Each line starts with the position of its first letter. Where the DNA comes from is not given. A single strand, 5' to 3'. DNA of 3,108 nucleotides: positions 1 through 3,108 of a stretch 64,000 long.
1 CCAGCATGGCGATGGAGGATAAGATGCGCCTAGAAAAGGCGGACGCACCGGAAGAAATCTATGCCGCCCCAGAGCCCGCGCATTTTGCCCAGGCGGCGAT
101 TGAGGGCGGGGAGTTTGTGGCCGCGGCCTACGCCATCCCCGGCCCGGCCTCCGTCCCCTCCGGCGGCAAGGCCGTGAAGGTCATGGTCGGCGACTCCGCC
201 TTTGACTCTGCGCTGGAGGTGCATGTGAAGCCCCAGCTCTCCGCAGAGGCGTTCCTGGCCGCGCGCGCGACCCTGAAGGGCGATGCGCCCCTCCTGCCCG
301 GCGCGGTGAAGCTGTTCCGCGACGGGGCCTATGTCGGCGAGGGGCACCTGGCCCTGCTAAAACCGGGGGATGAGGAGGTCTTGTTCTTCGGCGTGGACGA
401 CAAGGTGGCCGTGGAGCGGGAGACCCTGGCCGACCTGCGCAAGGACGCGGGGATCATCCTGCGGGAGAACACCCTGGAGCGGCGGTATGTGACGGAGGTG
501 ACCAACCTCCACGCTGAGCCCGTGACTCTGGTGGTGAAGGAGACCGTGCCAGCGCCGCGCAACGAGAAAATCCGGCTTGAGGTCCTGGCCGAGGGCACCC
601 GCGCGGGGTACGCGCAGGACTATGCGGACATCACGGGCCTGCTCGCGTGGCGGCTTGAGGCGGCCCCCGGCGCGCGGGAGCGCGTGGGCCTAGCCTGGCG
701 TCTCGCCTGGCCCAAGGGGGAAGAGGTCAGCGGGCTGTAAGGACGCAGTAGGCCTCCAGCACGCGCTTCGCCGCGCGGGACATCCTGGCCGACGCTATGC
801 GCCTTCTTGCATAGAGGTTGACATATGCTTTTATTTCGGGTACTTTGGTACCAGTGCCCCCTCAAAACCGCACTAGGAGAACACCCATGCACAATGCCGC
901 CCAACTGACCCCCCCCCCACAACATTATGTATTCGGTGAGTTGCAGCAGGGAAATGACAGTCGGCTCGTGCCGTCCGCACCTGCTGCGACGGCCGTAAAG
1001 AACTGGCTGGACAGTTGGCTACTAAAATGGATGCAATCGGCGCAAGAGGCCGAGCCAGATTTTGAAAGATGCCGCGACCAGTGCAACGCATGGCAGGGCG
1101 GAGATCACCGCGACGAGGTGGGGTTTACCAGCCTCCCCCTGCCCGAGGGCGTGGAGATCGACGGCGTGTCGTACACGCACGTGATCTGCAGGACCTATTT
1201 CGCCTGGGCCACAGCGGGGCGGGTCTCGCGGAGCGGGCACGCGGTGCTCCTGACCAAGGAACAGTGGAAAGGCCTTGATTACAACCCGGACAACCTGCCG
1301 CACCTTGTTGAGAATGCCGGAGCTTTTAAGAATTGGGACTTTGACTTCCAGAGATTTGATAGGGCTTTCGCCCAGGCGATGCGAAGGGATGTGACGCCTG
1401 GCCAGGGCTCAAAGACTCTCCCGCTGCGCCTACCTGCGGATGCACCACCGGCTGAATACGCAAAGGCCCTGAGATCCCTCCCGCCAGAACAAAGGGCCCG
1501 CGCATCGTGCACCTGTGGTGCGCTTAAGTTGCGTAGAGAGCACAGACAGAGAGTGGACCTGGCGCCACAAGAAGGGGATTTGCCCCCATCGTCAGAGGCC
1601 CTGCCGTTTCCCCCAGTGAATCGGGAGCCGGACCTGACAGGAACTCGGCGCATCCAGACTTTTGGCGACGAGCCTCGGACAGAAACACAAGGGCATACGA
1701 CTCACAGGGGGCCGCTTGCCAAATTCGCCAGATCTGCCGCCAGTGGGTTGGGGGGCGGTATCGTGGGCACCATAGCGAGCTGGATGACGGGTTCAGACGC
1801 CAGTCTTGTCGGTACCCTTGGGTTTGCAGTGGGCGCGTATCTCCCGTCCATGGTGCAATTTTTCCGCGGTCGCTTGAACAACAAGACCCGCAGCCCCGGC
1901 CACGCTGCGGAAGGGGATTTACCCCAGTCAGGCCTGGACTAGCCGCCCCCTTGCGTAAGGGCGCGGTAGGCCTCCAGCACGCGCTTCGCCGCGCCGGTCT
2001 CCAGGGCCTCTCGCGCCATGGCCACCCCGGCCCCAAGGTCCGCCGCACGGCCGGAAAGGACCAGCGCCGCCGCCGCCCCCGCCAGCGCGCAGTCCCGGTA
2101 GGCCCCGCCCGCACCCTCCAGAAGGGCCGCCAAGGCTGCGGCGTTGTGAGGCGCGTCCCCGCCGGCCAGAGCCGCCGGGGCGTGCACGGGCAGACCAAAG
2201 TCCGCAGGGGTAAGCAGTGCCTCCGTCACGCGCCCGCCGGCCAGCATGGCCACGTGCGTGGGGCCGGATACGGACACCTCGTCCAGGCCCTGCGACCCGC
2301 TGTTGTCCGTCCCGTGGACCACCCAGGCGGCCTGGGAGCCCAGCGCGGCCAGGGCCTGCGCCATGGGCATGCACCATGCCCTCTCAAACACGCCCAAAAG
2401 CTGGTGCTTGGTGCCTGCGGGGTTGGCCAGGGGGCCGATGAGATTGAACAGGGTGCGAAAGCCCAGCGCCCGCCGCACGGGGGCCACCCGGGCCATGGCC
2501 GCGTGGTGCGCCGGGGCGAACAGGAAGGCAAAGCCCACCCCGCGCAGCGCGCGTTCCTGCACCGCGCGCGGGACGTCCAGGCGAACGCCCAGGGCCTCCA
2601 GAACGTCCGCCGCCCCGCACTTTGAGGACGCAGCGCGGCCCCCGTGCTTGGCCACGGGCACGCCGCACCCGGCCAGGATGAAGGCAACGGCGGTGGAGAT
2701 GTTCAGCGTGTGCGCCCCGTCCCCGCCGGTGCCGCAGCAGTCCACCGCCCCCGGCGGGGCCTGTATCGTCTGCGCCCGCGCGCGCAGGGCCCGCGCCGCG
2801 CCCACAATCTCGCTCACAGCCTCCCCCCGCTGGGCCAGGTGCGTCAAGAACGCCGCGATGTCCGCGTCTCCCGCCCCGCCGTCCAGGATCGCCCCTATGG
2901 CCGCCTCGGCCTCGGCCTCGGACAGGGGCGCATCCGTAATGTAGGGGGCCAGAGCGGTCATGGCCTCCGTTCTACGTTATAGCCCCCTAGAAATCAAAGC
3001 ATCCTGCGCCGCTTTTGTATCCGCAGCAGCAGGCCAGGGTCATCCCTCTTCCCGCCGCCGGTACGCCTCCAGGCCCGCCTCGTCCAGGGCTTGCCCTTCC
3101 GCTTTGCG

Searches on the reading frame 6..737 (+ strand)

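Call 55: search_protein_families(library=pfam, proteins=[window:6-737:+], max_evalue=0.01)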
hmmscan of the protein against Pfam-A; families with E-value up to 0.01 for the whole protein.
window:6-737:+ (244 aa): 1 family
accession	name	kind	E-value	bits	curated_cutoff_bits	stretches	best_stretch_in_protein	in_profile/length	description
PF13598.12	DUF4139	-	1.3e-25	90.8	31.8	1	38-237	78-205/205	Domain of unknown function (DUF4139)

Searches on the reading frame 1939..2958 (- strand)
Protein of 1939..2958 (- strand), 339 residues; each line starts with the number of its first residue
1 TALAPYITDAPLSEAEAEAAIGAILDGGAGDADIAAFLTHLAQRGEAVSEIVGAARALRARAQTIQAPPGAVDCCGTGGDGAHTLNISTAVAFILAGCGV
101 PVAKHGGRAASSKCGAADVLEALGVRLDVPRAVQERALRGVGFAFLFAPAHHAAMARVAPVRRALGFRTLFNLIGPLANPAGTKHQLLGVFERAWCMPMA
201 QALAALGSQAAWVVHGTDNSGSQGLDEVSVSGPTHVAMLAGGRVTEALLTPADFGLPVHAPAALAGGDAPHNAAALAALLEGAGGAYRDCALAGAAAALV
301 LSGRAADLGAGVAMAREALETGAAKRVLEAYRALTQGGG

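Call 55: search_protein_families(library=pfam, proteins=[window:1939-2958:-], max_evalue=0.01)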
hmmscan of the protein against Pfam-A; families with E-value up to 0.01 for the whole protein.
window:1939-2958:- (339 aa): 2 families
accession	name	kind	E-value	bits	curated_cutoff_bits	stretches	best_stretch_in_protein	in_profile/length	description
PF00591.27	Glycos_transf_3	-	1.6e-81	274.1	27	1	71-324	4-252/253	Glycosyl transferase family, a/b domain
PF02885.22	Glycos_trans_3N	-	1.7e-13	50.5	26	1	10-62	11-63/63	Glycosyl transferase family, helical bundle domain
